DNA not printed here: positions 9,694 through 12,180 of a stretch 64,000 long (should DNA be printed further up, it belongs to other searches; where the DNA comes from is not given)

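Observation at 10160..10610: Repeat-domain insertion in the tail sheath shared with a neck protein, with a near-identical 34-nt DNA duplication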

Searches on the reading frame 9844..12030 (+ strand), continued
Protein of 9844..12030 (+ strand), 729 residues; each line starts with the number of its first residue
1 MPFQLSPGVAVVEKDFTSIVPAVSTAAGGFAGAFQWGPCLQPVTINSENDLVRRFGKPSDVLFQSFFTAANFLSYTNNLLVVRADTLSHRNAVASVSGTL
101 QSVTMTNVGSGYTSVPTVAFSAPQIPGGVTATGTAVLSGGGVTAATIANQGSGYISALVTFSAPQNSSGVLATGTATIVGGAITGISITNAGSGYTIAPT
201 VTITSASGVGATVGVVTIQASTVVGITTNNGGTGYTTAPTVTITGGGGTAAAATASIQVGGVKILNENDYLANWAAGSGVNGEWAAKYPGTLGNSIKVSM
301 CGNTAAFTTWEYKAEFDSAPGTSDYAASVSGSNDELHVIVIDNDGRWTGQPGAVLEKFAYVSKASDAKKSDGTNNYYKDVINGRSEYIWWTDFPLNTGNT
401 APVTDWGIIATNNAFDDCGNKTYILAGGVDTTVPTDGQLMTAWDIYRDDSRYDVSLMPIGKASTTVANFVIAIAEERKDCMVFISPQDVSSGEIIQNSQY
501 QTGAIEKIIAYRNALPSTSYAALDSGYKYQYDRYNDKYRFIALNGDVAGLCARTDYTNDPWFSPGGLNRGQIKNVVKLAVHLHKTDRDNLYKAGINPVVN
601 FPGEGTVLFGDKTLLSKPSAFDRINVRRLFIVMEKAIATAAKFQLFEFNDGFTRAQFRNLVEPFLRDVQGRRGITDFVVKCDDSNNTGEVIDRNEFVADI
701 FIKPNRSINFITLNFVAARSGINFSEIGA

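Call 13: find_homologous_proteins(query=window:9844-12030:+, max_evalue=1e-10)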
Query window:9844-12030:+ (729 aa): 4879 proteins with E <= 1e-10 among 8000 candidates; the best 120 are listed.
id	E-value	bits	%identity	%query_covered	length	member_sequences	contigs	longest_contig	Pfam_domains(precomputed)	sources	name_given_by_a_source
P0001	0.0e+0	1526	93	100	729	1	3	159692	PF04984.20,PF22671.2,PF17482.8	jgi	jgi:phage tail sheath protein FI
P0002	0.0e+0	1508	91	100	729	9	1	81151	PF04984.20,PF22671.2,PF17482.8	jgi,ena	jgi:phage tail sheath protein FI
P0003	0.0e+0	1312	79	100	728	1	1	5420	PF04984.20,PF22671.2,PF17482.8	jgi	jgi:phage tail sheath protein FI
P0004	0.0e+0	1288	79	100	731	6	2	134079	PF04984.20,PF22671.2,PF17482.8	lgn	-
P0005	0.0e+0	1277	78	100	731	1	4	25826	PF04984.20,PF22671.2,PF17482.8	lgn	-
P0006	0.0e+0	1277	78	100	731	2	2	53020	PF04984.20,PF22671.2,PF17482.8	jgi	jgi:phage tail sheath protein FI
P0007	0.0e+0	1264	77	100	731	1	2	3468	PF04984.20,PF22671.2,PF17482.8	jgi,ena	jgi:phage tail sheath protein FI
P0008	0.0e+0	1235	75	100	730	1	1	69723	PF04984.20,PF22671.2,PF17482.8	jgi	jgi:hypothetical protein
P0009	0.0e+0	1225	76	100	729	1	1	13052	PF04984.20,PF22671.2,PF17482.8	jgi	jgi:phage tail sheath protein FI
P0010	0.0e+0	1224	75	100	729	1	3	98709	PF04984.20,PF22671.2,PF17482.8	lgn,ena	-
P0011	0.0e+0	1223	75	100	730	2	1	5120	PF04984.20,PF22671.2,PF17482.8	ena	-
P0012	0.0e+0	1222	75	100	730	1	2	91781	PF04984.20,PF22671.2,PF17482.8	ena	-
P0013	0.0e+0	1199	74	100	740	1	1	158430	PF04984.20,PF22671.2,PF17482.8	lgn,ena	-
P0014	0.0e+0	1192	73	100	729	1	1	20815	PF04984.20,PF22671.2,PF17482.8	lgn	-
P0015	0.0e+0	1189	75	100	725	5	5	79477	PF04984.20,PF22671.2,PF17482.8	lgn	-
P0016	0.0e+0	1148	72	100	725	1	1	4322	PF04984.20,PF22671.2,PF17482.8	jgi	jgi:hypothetical protein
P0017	0.0e+0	1148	72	100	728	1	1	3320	PF04984.20,PF22671.2,PF17482.8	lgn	-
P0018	0.0e+0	1147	72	100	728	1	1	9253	PF04984.20,PF22671.2,PF17482.8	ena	-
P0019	0.0e+0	1146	71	100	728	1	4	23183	PF04984.20,PF22671.2,PF17482.8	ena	-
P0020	0.0e+0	1146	72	100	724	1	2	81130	PF04984.20,PF22671.2,PF17482.8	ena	-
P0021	0.0e+0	1145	71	100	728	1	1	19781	PF04984.20,PF22671.2,PF17482.8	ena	-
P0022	0.0e+0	1145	71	100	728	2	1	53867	PF04984.20,PF22671.2,PF17482.8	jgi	-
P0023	0.0e+0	1143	71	100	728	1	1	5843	PF04984.20,PF22671.2,PF17482.8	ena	-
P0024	0.0e+0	1140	72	100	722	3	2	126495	PF04984.20,PF17482.8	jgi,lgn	jgi:hypothetical protein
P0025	0.0e+0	1139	73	100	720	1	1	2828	PF04984.20,PF22671.2,PF17482.8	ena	-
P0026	0.0e+0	1139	72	100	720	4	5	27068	PF04984.20,PF22671.2,PF17482.8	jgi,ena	jgi:hypothetical protein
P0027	0.0e+0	1138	72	100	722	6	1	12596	PF04984.20,PF22671.2,PF17482.8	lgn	-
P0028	0.0e+0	1138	71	100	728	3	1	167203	PF04984.20,PF22671.2,PF17482.8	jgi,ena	jgi:hypothetical protein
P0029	0.0e+0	1137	72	100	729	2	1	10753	PF04984.20,PF22671.2,PF17482.8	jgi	-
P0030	0.0e+0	1137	72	100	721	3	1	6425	PF04984.20,PF22671.2,PF17482.8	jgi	jgi:hypothetical protein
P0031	0.0e+0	1137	71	100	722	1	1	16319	PF04984.20,PF22671.2,PF17482.8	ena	-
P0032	0.0e+0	1137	72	100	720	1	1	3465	PF04984.20,PF22671.2,PF17482.8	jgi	jgi:hypothetical protein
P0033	0.0e+0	1135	72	100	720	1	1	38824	PF04984.20,PF22671.2,PF17482.8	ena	-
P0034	0.0e+0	1134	71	100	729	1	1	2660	PF04984.20,PF22671.2,PF17482.8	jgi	jgi:phage tail sheath protein FI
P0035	0.0e+0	1133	72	100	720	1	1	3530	PF04984.20,PF22671.2,PF17482.8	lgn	-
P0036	0.0e+0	1133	71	100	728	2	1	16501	PF04984.20,PF22671.2,PF17482.8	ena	-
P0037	0.0e+0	1131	71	100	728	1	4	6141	PF04984.20,PF22671.2,PF17482.8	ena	-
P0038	0.0e+0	1131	72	100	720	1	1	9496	PF04984.20,PF22671.2,PF17482.8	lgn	-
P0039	0.0e+0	1130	61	100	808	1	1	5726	PF04984.20,PF22671.2,PF17482.8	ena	-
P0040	0.0e+0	1127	71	100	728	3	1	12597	PF04984.20,PF22671.2,PF17482.8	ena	-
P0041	0.0e+0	1120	71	100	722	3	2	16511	PF04984.20,PF22671.2,PF17482.8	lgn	-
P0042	0.0e+0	1119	69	100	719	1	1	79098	PF04984.20,PF22671.2,PF17482.8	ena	-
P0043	0.0e+0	1119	71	100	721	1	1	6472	PF04984.20,PF22671.2,PF17482.8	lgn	-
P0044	0.0e+0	1119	72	100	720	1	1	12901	PF04984.20,PF22671.2,PF17482.8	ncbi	-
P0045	0.0e+0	1118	61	100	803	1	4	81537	PF04984.20,PF22671.2,PF17482.8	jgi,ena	-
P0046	0.0e+0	1117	56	89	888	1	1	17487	PF04984.20,PF22671.2,PF17482.8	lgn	-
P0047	0.0e+0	1115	69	100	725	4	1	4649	PF04984.20,PF22671.2,PF17482.8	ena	-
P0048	0.0e+0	1115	70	100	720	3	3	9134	PF04984.20,PF22671.2,PF17482.8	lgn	-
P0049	0.0e+0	1112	72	100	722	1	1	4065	PF04984.20,PF22671.2,PF17482.8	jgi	jgi:hypothetical protein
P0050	0.0e+0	1112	61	100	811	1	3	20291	PF04984.20,PF22671.2,PF17482.8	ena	-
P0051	0.0e+0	1111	71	100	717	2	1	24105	PF04984.20,PF22671.2,PF17482.8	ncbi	-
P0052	0.0e+0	1111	62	87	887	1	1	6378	PF04984.20,PF22671.2,PF17482.8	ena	-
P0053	0.0e+0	1110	71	100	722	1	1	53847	PF04984.20,PF22671.2,PF17482.8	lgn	-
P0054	0.0e+0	1110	71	100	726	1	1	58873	PF04984.20,PF22671.2,PF17482.8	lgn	-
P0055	0.0e+0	1108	61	100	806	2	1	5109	PF04984.20,PF22671.2,PF17482.8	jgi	jgi:hypothetical protein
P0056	0.0e+0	1107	70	100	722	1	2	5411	PF04984.20,PF22671.2,PF17482.8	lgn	-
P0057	0.0e+0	1106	64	87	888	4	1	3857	PF04984.20,PF22671.2,PF17482.8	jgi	jgi:hypothetical protein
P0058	0.0e+0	1106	57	89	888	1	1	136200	PF04984.20,PF22671.2,PF17482.8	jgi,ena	jgi:hypothetical protein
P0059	0.0e+0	1106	63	87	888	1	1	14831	PF04984.20,PF22671.2,PF17482.8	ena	-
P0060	0.0e+0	1105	70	100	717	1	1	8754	PF04984.20,PF22671.2,PF17482.8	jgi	jgi:hypothetical protein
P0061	0.0e+0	1105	70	100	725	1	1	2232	PF04984.20,PF22671.2,PF17482.8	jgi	jgi:phage tail sheath protein FI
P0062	0.0e+0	1105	70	100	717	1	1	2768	PF04984.20,PF22671.2,PF17482.8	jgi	jgi:hypothetical protein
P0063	0.0e+0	1104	71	100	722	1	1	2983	PF04984.20,PF22671.2,PF17482.8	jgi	jgi:hypothetical protein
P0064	0.0e+0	1104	60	100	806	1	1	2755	PF04984.20,PF22671.2,PF17482.8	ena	-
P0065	0.0e+0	1103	69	100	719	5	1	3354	PF04984.20,PF22671.2,PF17482.8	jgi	-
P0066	0.0e+0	1103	70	100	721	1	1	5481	PF04984.20,PF22671.2,PF17482.8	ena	-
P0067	0.0e+0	1102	69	100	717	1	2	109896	PF04984.20,PF22671.2,PF17482.8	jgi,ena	jgi:phage tail sheath protein FI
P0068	0.0e+0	1102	69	100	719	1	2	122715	PF04984.20,PF22671.2,PF17482.8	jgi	jgi:hypothetical protein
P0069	0.0e+0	1102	54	100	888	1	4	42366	PF04984.20,PF22671.2,PF17482.8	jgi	jgi:phage tail sheath protein FI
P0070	0.0e+0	1100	70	100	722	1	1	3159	PF04984.20,PF22671.2,PF17482.8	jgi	jgi:hypothetical protein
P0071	0.0e+0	1100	57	89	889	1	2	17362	PF04984.20,PF22671.2,PF17482.8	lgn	-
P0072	0.0e+0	1099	70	100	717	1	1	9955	PF04984.20,PF22671.2,PF17482.8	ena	-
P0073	0.0e+0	1096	63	87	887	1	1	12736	PF04984.20,PF22671.2,PF17482.8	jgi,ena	jgi:hypothetical protein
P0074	0.0e+0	1095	68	100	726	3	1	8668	PF04984.20,PF22671.2,PF17482.8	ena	-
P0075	0.0e+0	1093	61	100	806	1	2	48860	PF04984.20,PF22671.2,PF17482.8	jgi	jgi:phage tail sheath protein FI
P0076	0.0e+0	1092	57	86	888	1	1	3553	PF04984.20,PF22671.2,PF17482.8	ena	-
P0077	0.0e+0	1089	62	100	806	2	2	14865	PF04984.20,PF22671.2,PF17482.8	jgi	jgi:phage tail sheath protein FI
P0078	0.0e+0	1089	61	90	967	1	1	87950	PF04984.20,PF22671.2,PF17482.8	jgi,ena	jgi:phage tail sheath protein FI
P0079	0.0e+0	1084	63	87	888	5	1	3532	PF04984.20,PF22671.2,PF17482.8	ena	-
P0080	0.0e+0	1084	69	100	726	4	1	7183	PF04984.20,PF22671.2,PF17482.8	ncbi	-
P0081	0.0e+0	1083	70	100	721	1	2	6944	PF04984.20,PF22671.2,PF17482.8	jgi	jgi:phage tail sheath protein FI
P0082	0.0e+0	1082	56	89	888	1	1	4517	PF04984.20,PF22671.2,PF17482.8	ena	-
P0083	0.0e+0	1082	62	100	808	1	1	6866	PF04984.20,PF22671.2,PF17482.8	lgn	-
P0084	0.0e+0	1081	68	100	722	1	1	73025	PF04984.20,PF17482.8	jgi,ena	-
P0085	0.0e+0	1081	62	100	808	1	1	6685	PF04984.20,PF22671.2,PF17482.8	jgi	-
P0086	0.0e+0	1079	62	100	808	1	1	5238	PF04984.20,PF22671.2,PF17482.8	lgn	-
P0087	0.0e+0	1079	61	100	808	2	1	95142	PF04984.20,PF22671.2,PF17482.8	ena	-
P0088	0.0e+0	1079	68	100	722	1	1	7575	PF04984.20,PF17482.8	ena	-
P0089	0.0e+0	1079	68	100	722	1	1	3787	PF04984.20,PF17482.8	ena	-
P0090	0.0e+0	1078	70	100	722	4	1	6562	PF04984.20,PF22671.2,PF17482.8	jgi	jgi:phage tail sheath protein FI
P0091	0.0e+0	1078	68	100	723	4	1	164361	PF04984.20,PF17482.8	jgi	jgi:phage tail sheath protein FI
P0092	0.0e+0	1077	69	100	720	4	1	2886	PF04984.20,PF17482.8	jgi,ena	-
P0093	0.0e+0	1075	69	100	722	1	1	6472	PF04984.20,PF17482.8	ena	-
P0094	0.0e+0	1072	68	100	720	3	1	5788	PF04984.20,PF17482.8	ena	-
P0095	0.0e+0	1072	60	100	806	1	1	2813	PF04984.20,PF22671.2,PF17482.8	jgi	jgi:phage tail sheath protein FI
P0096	0.0e+0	1072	68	100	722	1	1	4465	PF04984.20,PF17482.8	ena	-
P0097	0.0e+0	1071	63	87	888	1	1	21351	PF04984.20,PF22671.2,PF17482.8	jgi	jgi:hypothetical protein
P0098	0.0e+0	1070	59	90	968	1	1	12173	PF04984.20,PF22671.2,PF17482.8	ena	-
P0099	0.0e+0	1069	62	100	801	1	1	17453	PF04984.20,PF22671.2,PF17482.8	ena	-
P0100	0.0e+0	1068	63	87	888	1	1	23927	PF04984.20,PF22671.2,PF17482.8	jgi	-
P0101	0.0e+0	1067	68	100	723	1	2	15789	PF04984.20,PF22671.2,PF17482.8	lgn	-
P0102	0.0e+0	1066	58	89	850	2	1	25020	PF04984.20,PF22671.2,PF17482.8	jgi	jgi:hypothetical protein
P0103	0.0e+0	1065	62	87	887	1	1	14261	PF04984.20,PF22671.2,PF17482.8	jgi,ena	jgi:hypothetical protein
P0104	0.0e+0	1061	67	100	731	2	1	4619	PF04984.20,PF22671.2,PF17482.8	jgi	jgi:hypothetical protein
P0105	0.0e+0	1061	66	100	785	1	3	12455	PF04984.20,PF22671.2,PF17482.8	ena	-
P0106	0.0e+0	1060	60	94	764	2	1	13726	PF04984.20,PF17482.8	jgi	jgi:hypothetical protein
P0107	0.0e+0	1060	68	100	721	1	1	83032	PF04984.20,PF17482.8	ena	-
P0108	0.0e+0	1060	68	100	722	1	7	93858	PF04984.20,PF17482.8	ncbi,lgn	-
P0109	0.0e+0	1059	60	100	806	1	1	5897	PF04984.20,PF22671.2,PF17482.8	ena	-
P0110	0.0e+0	1059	66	100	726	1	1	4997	PF04984.20,PF22671.2,PF17482.8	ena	-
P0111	0.0e+0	1059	67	100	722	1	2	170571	PF04984.20,PF17482.8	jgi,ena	-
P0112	0.0e+0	1058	58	100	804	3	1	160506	PF04984.20,PF22671.2,PF17482.8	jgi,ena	jgi:phage tail sheath protein FI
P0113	0.0e+0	1057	66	100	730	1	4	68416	PF04984.20,PF22671.2,PF17482.8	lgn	-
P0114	0.0e+0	1057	68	100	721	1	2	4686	PF04984.20,PF22671.2,PF17482.8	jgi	jgi:phage tail sheath protein FI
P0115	0.0e+0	1057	68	100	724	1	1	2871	PF04984.20,PF22671.2,PF17482.8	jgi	jgi:hypothetical protein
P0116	0.0e+0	1055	68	100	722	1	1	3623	PF04984.20,PF17482.8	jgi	jgi:hypothetical protein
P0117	0.0e+0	1054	67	100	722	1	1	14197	PF04984.20,PF17482.8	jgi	jgi:hypothetical protein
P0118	0.0e+0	1054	67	100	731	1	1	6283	PF04984.20,PF22671.2,PF17482.8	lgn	-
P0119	0.0e+0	1052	67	100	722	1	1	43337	PF04984.20,PF22671.2,PF17482.8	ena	-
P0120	0.0e+0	1051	58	100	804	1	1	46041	PF04984.20,PF22671.2,PF17482.8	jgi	jgi:hypothetical protein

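Call 25: find_encoding_contigs(protein=P0001, flank=6000, max_places=2)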
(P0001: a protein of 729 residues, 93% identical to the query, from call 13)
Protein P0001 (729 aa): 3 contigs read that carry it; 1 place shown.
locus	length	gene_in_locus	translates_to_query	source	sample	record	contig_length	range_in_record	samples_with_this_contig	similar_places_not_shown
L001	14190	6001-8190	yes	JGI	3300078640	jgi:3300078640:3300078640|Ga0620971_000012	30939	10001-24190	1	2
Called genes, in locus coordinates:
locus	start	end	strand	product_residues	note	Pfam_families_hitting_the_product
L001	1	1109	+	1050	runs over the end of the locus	PF18454:Mtd_N, PF13884:Peptidase_S74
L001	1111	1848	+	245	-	PF26809:Phage_T4_gp13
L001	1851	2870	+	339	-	PF11649:T4_neck-protein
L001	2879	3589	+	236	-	-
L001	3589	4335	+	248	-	PF16724:T4-gp15_tss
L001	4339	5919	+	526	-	PF05876:GpA_ATPase (faint), PF03237:Terminase_6N, PF17289:Terminase_6C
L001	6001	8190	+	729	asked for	PF22671:Gp18_domIII_N, PF04984:Phage_sheath_1, PF17482:Phage_sheath_1C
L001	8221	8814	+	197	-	PF23849:Phage_TTP_2, PF06841:Phage_T4_gp19 (weak)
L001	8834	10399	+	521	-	PF07230:Portal_T4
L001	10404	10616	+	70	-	-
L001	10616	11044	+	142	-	-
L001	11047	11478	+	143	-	-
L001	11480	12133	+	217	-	PF03420:Peptidase_S77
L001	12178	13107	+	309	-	PF25623:T4_CASP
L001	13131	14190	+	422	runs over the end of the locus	PF07068:Gp23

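Call 26: find_encoding_contigs(protein=P0058, flank=6000, max_places=1)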
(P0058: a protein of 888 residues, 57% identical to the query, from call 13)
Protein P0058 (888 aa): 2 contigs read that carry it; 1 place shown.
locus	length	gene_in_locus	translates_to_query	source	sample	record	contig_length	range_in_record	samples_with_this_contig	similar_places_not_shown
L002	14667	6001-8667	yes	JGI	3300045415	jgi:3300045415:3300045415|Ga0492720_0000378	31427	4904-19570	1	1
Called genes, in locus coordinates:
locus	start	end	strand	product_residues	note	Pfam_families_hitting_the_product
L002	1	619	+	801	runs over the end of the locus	-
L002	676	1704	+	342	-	-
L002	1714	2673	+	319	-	PF26809:Phage_T4_gp13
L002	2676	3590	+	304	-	PF11649:T4_neck-protein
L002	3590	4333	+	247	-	PF16724:T4-gp15_tss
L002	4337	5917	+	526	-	PF03237:Terminase_6N, PF17289:Terminase_6C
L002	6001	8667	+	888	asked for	PF22671:Gp18_domIII_N, PF04984:Phage_sheath_1, PF17482:Phage_sheath_1C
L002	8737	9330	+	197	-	PF23849:Phage_TTP_2, PF06841:Phage_T4_gp19 (weak)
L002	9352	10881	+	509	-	PF07230:Portal_T4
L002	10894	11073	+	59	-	-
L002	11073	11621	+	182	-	-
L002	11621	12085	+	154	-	-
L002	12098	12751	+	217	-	PF03420:Peptidase_S77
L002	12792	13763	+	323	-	PF25623:T4_CASP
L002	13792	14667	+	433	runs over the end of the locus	PF07068:Gp23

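Call 27: find_encoding_contigs(protein=P0004, flank=6000, max_places=1)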
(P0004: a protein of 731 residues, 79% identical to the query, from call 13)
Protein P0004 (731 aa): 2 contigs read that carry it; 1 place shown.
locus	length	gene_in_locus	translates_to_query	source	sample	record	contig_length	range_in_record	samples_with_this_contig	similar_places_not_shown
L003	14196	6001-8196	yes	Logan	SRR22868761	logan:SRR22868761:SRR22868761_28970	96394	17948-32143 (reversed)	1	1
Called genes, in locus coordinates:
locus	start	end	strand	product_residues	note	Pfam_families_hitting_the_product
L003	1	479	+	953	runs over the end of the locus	-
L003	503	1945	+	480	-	PF18454:Mtd_N, PF13884:Peptidase_S74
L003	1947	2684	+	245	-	PF26809:Phage_T4_gp13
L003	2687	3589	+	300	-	PF11649:T4_neck-protein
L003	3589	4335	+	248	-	PF16724:T4-gp15_tss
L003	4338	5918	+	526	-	PF03237:Terminase_6N, PF17289:Terminase_6C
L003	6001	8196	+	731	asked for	PF22671:Gp18_domIII_N (faint), PF04984:Phage_sheath_1, PF17482:Phage_sheath_1C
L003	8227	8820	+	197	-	PF23849:Phage_TTP_2, PF06841:Phage_T4_gp19 (weak)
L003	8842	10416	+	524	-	PF07230:Portal_T4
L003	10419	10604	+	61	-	-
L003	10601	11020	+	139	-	-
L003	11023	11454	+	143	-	-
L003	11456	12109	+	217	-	PF03420:Peptidase_S77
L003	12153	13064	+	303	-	PF25623:T4_CASP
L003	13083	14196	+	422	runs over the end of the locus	PF07068:Gp23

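Call 28: find_encoding_contigs(protein=P0078, flank=6000, max_places=1)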
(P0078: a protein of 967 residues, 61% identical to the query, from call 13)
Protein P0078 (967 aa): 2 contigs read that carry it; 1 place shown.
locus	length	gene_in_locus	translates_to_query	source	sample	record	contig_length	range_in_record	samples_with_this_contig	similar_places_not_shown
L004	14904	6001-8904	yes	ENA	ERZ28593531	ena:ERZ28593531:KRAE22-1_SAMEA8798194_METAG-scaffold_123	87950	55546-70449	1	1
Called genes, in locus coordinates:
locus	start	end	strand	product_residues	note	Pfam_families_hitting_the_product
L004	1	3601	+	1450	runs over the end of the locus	-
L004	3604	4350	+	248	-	PF16724:T4-gp15_tss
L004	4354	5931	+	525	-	PF03237:Terminase_6N, PF05127:NAT10_TcmA_helicase (weak), PF17289:Terminase_6C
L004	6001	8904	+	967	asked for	PF22671:Gp18_domIII_N, PF04984:Phage_sheath_1, PF17482:Phage_sheath_1C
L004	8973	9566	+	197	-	PF23849:Phage_TTP_2, PF06841:Phage_T4_gp19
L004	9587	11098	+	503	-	PF07230:Portal_T4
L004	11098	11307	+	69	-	-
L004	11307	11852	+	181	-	-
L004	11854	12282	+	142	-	-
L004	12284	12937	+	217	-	PF03420:Peptidase_S77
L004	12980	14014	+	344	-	PF25623:T4_CASP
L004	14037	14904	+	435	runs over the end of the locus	PF07068:Gp23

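Call 29: find_encoding_contigs(protein=P0112, flank=6000, max_places=1)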
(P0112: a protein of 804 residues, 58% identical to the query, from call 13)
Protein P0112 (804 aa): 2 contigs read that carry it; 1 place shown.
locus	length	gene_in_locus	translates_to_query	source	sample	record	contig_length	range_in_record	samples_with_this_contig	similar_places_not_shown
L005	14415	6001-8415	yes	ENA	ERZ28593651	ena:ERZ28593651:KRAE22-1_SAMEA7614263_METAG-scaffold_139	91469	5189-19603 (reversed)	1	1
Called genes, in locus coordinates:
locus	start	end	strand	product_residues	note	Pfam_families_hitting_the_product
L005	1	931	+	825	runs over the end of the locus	-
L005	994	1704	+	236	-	-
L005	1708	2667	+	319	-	PF26809:Phage_T4_gp13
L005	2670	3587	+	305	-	PF11649:T4_neck-protein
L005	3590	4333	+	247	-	PF16724:T4-gp15_tss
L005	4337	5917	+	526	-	PF03237:Terminase_6N, PF17289:Terminase_6C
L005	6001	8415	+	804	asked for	PF22671:Gp18_domIII_N, PF04984:Phage_sheath_1, PF17482:Phage_sheath_1C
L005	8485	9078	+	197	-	PF23849:Phage_TTP_2, PF06841:Phage_T4_gp19 (weak)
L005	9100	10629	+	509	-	PF07230:Portal_T4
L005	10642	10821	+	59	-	-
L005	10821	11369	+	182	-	-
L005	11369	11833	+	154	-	-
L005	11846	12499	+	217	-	PF03420:Peptidase_S77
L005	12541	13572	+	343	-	PF25623:T4_CASP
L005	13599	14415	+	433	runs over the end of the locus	PF07068:Gp23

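Call 30: find_encoding_contigs(protein=P0028, flank=6000, max_places=1)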
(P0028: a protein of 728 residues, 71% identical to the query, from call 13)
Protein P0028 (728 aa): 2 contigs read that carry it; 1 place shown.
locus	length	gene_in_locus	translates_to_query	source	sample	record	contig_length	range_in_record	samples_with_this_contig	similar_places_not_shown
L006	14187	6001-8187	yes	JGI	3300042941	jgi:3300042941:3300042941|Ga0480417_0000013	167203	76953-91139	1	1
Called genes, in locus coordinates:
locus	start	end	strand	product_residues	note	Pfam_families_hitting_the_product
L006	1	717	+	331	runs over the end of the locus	PF11649:T4_neck-protein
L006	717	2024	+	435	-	-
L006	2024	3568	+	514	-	PF00082:Peptidase_S8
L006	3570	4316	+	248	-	PF16724:T4-gp15_tss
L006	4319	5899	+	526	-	PF03237:Terminase_6N, PF17289:Terminase_6C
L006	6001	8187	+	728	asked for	PF22671:Gp18_domIII_N, PF04984:Phage_sheath_1, PF17482:Phage_sheath_1C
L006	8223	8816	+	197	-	PF23849:Phage_TTP_2, PF06841:Phage_T4_gp19 (weak)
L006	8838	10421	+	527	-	PF07230:Portal_T4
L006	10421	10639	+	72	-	-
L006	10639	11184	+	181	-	-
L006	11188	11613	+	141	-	-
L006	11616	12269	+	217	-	PF03420:Peptidase_S77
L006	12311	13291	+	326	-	PF25623:T4_CASP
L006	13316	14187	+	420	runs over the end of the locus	PF07068:Gp23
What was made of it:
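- On T4 gp18-type contractile tail sheath protein: The same order with Pfam labels is seen in relatives L001-L006 (calls 25-30).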
